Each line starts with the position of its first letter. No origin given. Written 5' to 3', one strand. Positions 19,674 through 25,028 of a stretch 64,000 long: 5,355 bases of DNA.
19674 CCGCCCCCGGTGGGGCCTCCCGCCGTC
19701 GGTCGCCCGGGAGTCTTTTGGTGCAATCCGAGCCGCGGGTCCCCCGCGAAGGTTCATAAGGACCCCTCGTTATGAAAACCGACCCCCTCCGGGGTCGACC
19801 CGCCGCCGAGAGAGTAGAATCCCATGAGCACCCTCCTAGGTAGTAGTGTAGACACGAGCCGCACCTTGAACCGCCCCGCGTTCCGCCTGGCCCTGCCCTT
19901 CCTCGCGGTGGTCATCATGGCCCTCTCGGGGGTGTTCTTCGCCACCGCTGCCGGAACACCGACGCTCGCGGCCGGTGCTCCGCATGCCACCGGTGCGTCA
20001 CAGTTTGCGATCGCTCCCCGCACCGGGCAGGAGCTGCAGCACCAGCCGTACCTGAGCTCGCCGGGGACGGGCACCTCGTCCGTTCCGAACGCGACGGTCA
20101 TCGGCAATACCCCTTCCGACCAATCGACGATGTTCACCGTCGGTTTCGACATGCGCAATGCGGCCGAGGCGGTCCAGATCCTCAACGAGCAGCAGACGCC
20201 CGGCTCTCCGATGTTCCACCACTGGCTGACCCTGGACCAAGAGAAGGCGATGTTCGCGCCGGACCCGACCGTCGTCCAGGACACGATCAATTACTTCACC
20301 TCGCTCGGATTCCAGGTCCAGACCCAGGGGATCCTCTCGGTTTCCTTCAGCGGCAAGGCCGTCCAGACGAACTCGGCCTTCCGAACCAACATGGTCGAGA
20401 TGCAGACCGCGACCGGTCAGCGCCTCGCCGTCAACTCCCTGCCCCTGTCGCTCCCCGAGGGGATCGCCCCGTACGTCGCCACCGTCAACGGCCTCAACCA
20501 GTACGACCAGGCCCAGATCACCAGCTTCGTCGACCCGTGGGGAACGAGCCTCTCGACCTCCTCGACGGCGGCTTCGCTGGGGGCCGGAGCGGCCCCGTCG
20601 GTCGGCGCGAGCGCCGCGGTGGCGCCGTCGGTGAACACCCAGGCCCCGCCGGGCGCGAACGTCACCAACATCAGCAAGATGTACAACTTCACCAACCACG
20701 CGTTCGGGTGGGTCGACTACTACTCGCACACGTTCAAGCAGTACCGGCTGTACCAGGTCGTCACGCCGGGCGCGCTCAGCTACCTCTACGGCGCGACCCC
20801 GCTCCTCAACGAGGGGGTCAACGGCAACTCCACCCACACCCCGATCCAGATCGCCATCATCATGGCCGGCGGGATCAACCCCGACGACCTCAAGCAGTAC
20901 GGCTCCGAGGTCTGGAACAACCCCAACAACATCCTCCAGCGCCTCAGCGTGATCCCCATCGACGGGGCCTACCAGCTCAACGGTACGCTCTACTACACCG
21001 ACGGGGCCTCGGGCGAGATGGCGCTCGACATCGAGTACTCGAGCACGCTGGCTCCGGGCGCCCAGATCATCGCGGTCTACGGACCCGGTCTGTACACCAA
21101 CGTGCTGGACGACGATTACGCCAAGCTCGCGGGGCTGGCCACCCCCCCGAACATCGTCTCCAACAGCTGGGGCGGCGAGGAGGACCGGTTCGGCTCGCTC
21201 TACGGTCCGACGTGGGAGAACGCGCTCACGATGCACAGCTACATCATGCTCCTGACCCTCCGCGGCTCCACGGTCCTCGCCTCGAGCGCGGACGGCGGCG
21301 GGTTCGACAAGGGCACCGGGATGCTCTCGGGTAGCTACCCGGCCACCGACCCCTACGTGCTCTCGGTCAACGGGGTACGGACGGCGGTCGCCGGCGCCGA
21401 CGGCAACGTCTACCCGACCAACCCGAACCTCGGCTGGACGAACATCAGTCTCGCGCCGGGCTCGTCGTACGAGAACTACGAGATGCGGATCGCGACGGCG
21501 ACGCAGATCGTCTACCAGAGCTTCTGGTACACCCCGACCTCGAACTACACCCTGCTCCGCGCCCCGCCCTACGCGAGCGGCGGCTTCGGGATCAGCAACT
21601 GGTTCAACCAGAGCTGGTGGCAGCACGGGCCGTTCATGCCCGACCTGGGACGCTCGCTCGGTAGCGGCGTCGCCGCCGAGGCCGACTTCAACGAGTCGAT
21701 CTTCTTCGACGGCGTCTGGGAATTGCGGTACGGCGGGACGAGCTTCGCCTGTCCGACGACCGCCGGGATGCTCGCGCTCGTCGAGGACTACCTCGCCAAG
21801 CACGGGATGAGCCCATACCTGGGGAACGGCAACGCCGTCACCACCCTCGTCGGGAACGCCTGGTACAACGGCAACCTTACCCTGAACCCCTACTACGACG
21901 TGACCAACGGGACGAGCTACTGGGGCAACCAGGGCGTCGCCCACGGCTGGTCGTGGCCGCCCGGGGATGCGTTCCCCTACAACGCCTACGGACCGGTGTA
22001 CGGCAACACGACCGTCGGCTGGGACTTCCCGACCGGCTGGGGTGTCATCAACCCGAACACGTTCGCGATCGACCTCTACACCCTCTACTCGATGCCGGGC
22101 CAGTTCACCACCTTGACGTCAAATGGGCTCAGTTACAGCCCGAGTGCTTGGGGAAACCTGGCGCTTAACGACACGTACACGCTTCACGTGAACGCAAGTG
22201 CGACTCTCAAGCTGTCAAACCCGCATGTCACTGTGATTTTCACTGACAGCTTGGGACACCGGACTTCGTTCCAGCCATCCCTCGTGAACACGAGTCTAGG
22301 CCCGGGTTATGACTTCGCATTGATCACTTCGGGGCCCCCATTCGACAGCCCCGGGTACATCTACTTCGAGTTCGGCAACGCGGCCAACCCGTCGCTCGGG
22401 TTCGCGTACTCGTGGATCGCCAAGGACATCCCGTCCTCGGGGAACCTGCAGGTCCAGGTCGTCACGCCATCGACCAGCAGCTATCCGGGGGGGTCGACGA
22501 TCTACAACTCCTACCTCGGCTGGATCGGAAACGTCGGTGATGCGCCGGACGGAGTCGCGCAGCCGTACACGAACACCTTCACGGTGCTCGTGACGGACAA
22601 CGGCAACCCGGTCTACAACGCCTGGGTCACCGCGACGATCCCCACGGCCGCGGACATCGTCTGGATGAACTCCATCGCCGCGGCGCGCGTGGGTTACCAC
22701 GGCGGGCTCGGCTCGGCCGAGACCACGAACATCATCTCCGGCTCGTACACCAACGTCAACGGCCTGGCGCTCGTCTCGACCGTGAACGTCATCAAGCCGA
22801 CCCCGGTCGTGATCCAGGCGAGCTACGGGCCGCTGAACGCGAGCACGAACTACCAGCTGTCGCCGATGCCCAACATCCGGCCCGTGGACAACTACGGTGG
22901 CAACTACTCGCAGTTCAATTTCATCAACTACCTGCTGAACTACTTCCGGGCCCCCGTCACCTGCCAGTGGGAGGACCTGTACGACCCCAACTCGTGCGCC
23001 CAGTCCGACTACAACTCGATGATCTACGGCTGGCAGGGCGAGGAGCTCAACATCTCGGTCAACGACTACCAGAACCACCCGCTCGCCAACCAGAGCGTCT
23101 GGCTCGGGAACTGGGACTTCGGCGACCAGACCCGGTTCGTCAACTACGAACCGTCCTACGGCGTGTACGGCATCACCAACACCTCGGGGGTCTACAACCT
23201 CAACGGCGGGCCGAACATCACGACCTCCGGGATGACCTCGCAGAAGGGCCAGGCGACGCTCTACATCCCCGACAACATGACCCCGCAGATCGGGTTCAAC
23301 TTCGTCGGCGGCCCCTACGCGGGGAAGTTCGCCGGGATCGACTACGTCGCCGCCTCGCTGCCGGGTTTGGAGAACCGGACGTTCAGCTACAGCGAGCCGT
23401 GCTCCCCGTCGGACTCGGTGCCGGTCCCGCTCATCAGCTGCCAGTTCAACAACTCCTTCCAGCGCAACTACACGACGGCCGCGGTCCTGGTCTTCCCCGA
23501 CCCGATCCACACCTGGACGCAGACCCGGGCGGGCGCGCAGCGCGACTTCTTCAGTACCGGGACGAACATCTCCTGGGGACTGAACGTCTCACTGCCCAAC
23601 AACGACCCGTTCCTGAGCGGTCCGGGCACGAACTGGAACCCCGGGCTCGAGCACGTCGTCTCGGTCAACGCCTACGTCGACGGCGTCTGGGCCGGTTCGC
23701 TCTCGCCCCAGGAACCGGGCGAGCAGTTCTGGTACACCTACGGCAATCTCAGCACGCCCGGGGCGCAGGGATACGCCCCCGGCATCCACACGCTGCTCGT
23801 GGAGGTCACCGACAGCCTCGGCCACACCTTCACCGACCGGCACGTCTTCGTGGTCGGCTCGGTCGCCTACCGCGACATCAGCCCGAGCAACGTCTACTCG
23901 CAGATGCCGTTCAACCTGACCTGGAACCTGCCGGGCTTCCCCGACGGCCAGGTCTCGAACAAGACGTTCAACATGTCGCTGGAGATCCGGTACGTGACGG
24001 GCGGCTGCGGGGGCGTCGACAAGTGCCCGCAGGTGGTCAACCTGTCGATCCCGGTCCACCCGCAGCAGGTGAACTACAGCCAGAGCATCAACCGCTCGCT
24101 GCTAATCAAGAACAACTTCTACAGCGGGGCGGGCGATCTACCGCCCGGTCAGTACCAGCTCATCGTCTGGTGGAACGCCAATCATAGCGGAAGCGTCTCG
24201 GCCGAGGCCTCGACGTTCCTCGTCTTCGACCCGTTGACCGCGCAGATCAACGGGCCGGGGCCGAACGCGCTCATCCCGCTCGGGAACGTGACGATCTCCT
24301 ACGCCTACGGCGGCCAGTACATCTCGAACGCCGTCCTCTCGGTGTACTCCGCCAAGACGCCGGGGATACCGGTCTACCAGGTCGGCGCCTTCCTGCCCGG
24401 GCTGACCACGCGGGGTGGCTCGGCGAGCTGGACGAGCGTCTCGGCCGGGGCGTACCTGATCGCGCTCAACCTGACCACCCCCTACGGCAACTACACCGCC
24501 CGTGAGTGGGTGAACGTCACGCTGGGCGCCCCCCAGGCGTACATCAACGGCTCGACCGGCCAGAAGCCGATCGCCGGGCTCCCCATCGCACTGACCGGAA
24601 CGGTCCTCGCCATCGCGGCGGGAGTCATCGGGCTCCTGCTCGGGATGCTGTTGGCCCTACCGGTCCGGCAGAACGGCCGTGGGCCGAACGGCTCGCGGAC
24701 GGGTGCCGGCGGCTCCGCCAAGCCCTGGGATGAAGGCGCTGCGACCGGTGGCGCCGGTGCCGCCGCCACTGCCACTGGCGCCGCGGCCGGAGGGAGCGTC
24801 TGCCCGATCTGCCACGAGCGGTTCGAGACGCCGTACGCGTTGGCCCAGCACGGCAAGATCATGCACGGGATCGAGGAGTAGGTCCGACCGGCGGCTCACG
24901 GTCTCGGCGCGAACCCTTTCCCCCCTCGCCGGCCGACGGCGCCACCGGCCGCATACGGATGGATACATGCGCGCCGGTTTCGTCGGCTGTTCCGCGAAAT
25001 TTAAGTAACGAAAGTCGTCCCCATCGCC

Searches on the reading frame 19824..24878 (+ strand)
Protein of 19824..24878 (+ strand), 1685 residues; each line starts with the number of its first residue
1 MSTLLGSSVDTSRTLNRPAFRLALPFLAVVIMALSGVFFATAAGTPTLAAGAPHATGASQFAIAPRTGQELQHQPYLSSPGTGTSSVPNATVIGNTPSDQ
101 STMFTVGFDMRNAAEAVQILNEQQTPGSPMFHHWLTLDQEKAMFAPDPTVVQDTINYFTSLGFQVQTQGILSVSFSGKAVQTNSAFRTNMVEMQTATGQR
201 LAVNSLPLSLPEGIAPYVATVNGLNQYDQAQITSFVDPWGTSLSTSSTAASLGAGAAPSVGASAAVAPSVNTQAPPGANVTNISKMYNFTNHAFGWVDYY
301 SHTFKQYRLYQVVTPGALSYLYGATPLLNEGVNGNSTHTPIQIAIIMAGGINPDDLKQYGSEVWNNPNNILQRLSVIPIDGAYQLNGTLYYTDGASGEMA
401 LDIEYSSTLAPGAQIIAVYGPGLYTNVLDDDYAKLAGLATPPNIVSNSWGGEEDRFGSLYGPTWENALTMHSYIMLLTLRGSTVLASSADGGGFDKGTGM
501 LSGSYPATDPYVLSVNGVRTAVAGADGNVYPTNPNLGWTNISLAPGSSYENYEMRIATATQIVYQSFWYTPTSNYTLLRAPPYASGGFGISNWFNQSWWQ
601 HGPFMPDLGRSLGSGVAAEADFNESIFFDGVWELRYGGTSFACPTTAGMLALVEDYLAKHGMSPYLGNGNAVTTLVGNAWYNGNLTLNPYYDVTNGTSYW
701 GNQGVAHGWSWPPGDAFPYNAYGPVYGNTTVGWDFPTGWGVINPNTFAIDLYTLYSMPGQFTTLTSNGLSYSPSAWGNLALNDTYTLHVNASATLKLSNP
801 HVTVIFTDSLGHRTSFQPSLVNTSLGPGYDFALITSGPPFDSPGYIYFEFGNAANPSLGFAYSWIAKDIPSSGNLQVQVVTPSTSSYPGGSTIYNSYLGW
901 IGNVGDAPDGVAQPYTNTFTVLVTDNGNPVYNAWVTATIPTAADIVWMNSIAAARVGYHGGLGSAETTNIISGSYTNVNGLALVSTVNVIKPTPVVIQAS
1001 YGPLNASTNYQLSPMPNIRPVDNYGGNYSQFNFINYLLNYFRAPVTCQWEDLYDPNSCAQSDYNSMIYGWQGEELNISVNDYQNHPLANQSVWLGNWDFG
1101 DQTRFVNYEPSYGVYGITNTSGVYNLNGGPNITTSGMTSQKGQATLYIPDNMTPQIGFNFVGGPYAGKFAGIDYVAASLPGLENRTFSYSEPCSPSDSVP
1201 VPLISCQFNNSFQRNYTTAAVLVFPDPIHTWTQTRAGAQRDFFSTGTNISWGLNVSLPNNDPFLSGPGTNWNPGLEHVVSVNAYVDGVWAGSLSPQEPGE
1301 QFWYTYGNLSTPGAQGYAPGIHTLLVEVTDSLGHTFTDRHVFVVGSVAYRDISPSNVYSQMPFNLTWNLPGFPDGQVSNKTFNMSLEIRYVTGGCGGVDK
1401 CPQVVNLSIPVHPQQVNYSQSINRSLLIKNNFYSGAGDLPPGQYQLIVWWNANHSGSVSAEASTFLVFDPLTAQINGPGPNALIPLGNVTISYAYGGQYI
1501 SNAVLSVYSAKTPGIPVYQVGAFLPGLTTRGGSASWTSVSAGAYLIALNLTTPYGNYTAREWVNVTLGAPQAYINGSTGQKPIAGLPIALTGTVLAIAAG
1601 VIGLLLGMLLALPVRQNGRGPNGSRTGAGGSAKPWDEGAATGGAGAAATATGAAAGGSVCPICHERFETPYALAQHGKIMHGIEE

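Call 8: search_protein_families(library=pfam, proteins=[window:19824-24878:+], max_evalue=1)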
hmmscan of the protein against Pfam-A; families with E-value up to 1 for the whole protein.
window:19824-24878:+ (1685 aa): 4 families
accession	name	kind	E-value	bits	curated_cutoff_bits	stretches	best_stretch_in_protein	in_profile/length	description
PF09286.16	Pro-kuma_activ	-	2.9e-20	73.4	23.5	1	89-226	2-142/143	Pro-kumamolisin, activation domain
PF00082.27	Peptidase_S8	-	1.1e-07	31.9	21.8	1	406-663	74-261/288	Subtilase family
PF00096.32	zf-C2H2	-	0.014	16.2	25.2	1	1659-1681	2-23/23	Zinc finger, C2H2 type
PF13894.12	zf-C2H2_4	-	0.2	12.9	27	1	1659-1676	2-19/24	C2H2-type zinc finger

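Call 9: search_protein_families(library=ncbifam, proteins=[window:19824-24878:+], max_evalue=1)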
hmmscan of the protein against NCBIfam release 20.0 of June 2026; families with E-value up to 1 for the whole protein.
window:19824-24878:+ (1685 aa): 1 family
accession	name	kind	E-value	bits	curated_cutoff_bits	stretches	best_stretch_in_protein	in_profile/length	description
NF006230.0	PRK08363.1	equivalog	0.18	10.6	534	1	336-423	274-362/398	alanine aminotransferase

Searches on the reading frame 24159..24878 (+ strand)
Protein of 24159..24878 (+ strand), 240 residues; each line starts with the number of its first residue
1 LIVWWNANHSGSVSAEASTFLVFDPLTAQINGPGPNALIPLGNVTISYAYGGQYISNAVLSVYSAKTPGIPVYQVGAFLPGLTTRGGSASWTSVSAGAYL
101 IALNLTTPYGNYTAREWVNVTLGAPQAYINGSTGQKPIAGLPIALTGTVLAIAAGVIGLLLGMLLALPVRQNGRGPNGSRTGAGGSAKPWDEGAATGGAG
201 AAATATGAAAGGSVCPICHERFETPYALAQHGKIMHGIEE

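Call 12: find_homologous_proteins(query=window:24159-24878:+, max_evalue=0.01)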
Query window:24159-24878:+ (240 aa): 6 proteins with E <= 0.01 among 8000 candidates.
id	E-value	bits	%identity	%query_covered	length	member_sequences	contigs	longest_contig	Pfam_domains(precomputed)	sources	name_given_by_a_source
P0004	7.4e-53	198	46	100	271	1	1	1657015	-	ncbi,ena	-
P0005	1.1e-52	197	45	100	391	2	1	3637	-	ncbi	ncbi:MAG: hypothetical protein ACHQ16_03625, partial [Candidatus Lutacidiplasmatales archaeon]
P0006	2.2e-51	193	47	100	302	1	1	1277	-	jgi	-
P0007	3.5e-51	192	47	100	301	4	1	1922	-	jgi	-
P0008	2.4e-43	167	40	100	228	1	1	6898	-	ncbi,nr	ncbi:MAG TPA: hypothetical protein VMH90_01835, partial [Thermoplasmata archaeon]|nr:hypothetical pr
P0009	1.4e-34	138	49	62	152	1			-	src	-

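Call 18: find_encoding_contigs(protein=P0004, flank=10000, max_places=3)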
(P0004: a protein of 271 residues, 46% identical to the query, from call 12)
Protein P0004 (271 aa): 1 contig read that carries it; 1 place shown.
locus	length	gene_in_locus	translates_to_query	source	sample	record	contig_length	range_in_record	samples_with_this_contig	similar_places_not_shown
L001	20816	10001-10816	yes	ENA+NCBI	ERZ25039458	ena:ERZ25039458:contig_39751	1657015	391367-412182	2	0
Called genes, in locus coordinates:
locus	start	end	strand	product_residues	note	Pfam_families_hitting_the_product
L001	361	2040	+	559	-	-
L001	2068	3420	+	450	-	PF02163:Peptidase_M50, PF00595:PDZ (weak), PF13180:PDZ_2, PF17820:PDZ_6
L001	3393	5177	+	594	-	PF04104:DNA_primase_lrg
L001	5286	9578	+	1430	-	PF09286:Pro-kuma_activ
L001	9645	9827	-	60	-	-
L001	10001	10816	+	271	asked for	-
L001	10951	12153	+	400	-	-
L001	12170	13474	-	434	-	PF00464:SHMT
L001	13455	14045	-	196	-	PF14382:ECR1_N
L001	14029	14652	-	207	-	PF01170:UPF0020, PF05175:MTS, PF06325:PrmA, PF08241:Methyltransf_11 (weak), PF13649:Methyltransf_25, PF13847:Methyltransf_31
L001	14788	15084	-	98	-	PF05239:PRC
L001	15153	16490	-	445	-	PF01068:DNA_ligase_A_M, PF04679:DNA_ligase_A_C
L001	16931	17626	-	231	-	PF00834:Ribul_P_3_epim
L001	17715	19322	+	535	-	PF00801:PKD, PF18911:PKD_4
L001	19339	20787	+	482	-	PF00496:SBP_bac_5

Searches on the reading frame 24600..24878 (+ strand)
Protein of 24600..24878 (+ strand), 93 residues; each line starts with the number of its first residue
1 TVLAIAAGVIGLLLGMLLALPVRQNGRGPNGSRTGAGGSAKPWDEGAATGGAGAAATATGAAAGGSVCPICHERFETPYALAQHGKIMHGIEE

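Call 8: search_protein_families(library=pfam, proteins=[window:24600-24878:+], max_evalue=1)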
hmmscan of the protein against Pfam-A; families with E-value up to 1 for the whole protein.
window:24600-24878:+ (93 aa): 6 families
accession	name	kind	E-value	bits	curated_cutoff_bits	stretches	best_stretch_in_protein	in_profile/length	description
PF00096.32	zf-C2H2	-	0.00056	20.7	25.2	1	67-89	2-23/23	Zinc finger, C2H2 type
PF13894.12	zf-C2H2_4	-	0.0085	17.2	27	1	67-84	2-19/24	C2H2-type zinc finger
PF13912.12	zf-C2H2_6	-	0.019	15.4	25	1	67-84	3-20/27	C2H2-type zinc finger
PF13445.12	zf-RING_UBOX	-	0.086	13.3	25.2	1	68-78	1-11/39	RING-type zinc-finger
PF18112.7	Zn-C2H2_12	-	0.17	12.7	23.2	1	67-79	2-14/27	Autophagy receptor zinc finger-C2H2 domain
PF16293.11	zf-C2H2_9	-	0.27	11.6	29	1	67-85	3-21/59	C2H2 type zinc-finger (1 copy)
